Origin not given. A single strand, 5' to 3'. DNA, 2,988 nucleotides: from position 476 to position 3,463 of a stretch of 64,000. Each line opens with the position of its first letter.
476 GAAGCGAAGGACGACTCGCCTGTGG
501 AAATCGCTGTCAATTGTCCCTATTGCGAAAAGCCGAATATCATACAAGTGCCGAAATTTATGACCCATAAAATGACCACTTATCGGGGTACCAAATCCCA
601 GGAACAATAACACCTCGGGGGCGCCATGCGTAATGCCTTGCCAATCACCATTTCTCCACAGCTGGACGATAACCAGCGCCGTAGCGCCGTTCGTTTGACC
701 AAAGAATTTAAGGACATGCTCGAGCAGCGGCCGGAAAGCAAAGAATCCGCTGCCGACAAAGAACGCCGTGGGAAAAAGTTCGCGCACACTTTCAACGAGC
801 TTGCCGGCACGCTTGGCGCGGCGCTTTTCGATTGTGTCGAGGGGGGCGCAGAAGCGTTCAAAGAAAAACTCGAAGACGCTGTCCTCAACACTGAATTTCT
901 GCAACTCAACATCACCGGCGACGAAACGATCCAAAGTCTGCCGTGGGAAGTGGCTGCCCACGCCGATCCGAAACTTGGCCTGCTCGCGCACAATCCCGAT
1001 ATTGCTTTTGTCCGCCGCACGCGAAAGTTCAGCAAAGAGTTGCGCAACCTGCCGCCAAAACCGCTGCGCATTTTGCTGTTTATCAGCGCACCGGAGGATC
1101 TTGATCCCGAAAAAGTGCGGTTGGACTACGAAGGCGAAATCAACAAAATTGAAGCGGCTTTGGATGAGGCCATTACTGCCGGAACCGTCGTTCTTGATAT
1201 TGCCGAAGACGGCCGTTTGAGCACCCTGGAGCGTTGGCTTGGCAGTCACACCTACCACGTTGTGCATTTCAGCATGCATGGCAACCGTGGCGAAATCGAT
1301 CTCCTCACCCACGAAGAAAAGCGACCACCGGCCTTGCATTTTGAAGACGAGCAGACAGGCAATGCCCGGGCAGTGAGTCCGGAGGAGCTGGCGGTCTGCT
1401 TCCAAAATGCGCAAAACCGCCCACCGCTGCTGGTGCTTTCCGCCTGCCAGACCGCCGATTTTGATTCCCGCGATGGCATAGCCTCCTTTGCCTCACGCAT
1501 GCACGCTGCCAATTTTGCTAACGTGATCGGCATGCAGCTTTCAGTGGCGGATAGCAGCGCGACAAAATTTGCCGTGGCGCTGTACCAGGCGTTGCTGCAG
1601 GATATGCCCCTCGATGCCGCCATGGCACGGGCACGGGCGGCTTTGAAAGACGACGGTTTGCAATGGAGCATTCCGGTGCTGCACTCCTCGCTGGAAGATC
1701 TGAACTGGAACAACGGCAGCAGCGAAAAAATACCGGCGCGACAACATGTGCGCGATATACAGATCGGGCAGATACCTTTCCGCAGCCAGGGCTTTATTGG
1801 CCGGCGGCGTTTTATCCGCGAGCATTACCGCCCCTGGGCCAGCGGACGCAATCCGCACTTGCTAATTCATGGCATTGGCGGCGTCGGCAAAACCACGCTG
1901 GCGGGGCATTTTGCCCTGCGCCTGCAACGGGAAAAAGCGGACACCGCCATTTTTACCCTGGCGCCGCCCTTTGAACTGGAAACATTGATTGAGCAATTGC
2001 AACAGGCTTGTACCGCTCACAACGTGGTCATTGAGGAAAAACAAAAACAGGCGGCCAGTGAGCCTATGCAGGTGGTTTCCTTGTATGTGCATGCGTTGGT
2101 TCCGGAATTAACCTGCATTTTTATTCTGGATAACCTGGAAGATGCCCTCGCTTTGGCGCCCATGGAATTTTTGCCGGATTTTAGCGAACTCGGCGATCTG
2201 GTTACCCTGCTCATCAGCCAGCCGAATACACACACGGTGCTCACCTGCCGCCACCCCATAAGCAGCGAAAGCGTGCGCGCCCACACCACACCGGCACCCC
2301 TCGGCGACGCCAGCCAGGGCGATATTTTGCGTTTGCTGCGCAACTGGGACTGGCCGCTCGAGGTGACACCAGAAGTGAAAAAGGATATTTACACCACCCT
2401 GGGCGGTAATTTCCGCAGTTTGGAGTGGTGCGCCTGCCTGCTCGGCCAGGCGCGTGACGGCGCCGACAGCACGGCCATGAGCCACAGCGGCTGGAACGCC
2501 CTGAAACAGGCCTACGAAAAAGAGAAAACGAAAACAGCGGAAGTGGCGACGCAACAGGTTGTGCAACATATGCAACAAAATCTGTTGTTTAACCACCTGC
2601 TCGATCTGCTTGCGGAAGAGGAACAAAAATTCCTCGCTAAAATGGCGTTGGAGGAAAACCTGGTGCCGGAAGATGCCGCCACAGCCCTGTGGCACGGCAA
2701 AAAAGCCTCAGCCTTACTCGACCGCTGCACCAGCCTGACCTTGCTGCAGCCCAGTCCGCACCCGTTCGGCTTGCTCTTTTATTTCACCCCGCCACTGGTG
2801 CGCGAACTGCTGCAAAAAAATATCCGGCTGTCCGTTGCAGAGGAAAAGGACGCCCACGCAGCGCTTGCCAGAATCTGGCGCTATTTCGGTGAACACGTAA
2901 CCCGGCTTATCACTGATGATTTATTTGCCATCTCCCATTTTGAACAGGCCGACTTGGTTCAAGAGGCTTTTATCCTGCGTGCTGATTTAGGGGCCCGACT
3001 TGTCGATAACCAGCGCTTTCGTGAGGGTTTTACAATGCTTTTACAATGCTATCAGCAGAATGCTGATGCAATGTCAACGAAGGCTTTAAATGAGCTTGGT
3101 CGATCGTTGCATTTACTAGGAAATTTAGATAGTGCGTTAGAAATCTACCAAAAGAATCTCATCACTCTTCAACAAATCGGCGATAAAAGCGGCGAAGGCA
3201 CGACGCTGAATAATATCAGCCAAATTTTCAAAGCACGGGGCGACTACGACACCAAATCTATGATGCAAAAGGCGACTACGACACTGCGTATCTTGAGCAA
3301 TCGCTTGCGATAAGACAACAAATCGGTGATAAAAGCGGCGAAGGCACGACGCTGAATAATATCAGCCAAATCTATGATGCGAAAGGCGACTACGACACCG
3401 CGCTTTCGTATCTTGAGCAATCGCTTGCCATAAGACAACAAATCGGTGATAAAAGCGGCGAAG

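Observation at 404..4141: Zn-ribbon gene + CHAT-protease/NB-ARC/TPR STAND gene: candidate conflict (defence / programmed-death) module on a GC-rich islet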

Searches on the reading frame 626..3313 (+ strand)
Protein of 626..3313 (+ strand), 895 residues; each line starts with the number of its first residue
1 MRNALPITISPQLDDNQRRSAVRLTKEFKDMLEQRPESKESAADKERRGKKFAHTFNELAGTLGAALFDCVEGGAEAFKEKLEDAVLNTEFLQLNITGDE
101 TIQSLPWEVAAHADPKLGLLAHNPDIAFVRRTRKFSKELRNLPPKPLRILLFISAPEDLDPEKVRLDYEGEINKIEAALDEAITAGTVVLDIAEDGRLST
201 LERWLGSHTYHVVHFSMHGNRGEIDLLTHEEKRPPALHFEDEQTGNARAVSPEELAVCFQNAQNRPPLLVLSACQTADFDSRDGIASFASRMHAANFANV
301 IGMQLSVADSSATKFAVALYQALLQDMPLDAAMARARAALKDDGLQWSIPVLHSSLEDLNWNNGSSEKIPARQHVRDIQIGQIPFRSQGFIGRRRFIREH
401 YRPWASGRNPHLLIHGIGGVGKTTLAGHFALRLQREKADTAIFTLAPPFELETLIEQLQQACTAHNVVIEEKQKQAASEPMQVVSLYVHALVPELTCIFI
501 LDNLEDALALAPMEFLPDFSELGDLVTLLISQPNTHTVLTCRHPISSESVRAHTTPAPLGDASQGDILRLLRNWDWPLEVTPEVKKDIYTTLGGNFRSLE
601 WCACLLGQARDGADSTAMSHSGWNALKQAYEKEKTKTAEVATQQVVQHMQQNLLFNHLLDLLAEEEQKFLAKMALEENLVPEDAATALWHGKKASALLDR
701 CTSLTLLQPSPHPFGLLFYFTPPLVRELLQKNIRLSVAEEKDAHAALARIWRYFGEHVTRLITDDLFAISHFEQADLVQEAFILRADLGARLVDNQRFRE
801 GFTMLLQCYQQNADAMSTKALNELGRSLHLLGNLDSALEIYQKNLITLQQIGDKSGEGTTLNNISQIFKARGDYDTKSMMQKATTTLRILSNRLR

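Call 8: search_protein_families(library=padloc, proteins=[window:626-3313:+], max_evalue=0.01)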
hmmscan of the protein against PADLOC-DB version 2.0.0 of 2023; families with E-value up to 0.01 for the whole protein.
window:626-3313:+ (895 aa): 3 families
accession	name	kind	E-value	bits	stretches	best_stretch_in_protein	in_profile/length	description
PDLC01169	TPR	-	4.5e-06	24.2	1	816-876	107-167/252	TPR repeats containing protein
PDLC02016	SAVED_CHAT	-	0.00063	16.8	1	140-347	101-263/498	-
PDLC04140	mad8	-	0.00085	16.9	1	408-463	26-77/314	mads_8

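Call 9: search_protein_families(library=ncbifam, proteins=[window:626-3313:+], max_evalue=0.01)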
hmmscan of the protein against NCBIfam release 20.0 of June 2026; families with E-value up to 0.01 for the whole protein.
window:626-3313:+ (895 aa): 8 families
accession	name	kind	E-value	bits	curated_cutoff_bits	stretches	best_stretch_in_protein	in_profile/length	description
NF041717.1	HaaA_phane_TPR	equivalog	1.9e-06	26.3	1125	1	818-878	792-852/882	cyclophane-containing RiPP biosynthesis TPR protein HaaT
NF040586.1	FxSxx_TPR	equivalog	2.1e-06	26.5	300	1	384-432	2-48/830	FxSxx-COOH system tetratricopeptide repeat protein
NF053617.1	SARPRegAfsRStmc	equivalog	4e-06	25.1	1430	1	367-435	278-346/986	SARP-family global regulator AfsR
TIGR04291.1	arsen_driv_ArsA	equivalog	0.00013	20.8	650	1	412-466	323-377/565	arsenical pump-driving ATPase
TIGR00959.1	ffh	equivalog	0.0051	15.7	473.2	0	409-488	99-175/428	signal recognition particle protein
NF006586.0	PRK09112.1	equivalog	0.0076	15.4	308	0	387-462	22-99/351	DNA polymerase III subunit delta'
NF053520.1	HK_Porph_FimS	equivalog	0.008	14.5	600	0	807-876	113-182/618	sensor histidine kinase FimS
NF009067.0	PRK12402.1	equivalog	0.0082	15.1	317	0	401-449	28-78/340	replication factor C small subunit 2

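Call 10: search_protein_families(library=pfam, proteins=[window:626-3313:+], max_evalue=0.01)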
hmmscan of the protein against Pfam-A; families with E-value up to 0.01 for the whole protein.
window:626-3313:+ (895 aa): 12 families
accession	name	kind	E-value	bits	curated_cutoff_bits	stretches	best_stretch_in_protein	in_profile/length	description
PF12770.12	CHAT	-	1.1e-27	97.7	24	1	90-342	25-268/289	CHAT domain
PF13424.12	TPR_12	-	4.1e-08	33.7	30.1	1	820-875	5-62/77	Tetratricopeptide repeat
PF13191.12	AAA_16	-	4.9e-08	34.1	32.6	1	391-505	3-142/167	AAA ATPase domain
PF13401.12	AAA_22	-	1.4e-06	29.1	27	1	410-538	6-129/130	AAA domain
PF05729.18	NACHT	-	9.3e-06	26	26.7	1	412-551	3-138/167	NACHT domain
PF24883.2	NPHP3_N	-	6.1e-05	23.7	24.8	1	398-444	9-57/164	Nephrocystin 3, N-terminal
PF25201.1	nSTAND6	-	0.00015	22.3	27.7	0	408-463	17-72/148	Novel STAND NTPase 6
PF13374.12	TPR_10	-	0.00066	20.1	27.5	0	820-847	4-31/42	Tetratricopeptide repeat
PF00448.28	SRP54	-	0.0008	19.5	22.7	1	412-485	4-73/196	SRP54-type protein, GTPase domain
PF20720.3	nSTAND3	-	0.0026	17.9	27.2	0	409-438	17-46/155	Novel STAND NTPase 3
PF02374.21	ArsA_ATPase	-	0.0027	17.4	24.3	1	412-457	4-49/305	Anion-transporting ATPase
PF01364.23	Peptidase_C25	-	0.0061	16.3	23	0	262-342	259-347/374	Peptidase family C25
